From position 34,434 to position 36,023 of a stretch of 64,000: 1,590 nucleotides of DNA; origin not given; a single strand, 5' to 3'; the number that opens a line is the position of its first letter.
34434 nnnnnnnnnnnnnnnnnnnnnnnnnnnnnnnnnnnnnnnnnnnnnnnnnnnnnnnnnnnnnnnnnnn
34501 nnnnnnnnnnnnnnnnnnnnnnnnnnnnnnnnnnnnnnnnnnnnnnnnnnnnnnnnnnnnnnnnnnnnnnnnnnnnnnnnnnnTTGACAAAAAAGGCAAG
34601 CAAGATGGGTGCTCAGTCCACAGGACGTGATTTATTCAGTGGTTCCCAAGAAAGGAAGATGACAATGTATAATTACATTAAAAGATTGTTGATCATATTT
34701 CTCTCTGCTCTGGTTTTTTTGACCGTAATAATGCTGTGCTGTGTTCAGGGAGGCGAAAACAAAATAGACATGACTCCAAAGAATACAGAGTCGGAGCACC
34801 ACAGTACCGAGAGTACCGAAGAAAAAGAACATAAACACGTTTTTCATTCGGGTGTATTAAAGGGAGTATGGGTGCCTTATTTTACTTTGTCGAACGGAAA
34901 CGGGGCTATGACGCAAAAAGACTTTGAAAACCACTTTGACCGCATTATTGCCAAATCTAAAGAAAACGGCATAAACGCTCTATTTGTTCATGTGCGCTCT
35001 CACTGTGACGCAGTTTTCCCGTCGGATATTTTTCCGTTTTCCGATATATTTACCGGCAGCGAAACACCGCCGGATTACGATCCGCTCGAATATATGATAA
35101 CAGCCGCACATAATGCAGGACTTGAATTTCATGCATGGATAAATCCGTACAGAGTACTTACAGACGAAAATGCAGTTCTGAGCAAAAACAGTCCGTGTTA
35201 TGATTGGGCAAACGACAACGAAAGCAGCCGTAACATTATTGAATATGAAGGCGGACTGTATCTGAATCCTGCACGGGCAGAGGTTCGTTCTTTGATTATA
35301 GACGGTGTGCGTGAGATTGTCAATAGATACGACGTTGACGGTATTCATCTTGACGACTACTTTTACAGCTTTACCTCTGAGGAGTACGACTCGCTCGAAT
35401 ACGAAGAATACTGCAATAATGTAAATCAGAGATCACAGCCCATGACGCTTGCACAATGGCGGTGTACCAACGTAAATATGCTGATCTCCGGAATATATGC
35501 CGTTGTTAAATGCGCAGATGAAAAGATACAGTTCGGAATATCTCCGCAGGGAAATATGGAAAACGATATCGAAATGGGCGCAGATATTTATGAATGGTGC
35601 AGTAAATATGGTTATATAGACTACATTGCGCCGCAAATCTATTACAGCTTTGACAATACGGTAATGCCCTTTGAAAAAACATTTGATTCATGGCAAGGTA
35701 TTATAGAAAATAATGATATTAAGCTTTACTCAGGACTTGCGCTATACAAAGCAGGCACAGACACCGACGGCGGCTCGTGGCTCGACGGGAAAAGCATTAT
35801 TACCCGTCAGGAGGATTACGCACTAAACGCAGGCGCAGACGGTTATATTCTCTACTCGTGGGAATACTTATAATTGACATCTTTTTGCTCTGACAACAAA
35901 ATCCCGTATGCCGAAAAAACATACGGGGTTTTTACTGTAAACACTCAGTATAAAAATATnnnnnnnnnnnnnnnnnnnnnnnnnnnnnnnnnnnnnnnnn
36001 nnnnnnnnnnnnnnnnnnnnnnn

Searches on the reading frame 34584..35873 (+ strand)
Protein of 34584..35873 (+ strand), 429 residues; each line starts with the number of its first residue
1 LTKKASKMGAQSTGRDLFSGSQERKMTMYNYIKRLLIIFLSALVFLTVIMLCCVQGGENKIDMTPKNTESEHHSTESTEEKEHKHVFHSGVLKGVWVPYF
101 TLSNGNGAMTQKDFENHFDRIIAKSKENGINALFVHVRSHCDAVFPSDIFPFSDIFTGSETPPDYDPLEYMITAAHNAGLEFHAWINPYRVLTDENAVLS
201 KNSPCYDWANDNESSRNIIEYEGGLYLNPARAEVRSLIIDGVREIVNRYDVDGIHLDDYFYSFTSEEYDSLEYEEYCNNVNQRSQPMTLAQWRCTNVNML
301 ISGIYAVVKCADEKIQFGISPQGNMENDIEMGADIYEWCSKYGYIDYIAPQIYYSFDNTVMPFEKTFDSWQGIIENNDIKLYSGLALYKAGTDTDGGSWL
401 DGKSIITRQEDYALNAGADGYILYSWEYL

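Call 18: search_protein_families(library=pfam, proteins=[window:34584-35873:+])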
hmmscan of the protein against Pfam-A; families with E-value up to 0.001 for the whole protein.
window:34584-35873:+ (429 aa): 2 families
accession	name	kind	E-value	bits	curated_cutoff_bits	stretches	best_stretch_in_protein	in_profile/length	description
PF02638.21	GHL10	-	1.4e-49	169.4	27.9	1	116-391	19-300/311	Glycosyl hydrolase-like 10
PF02065.24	Melibiase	-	0.0009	18.8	27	0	146-257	86-190/347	Melibiase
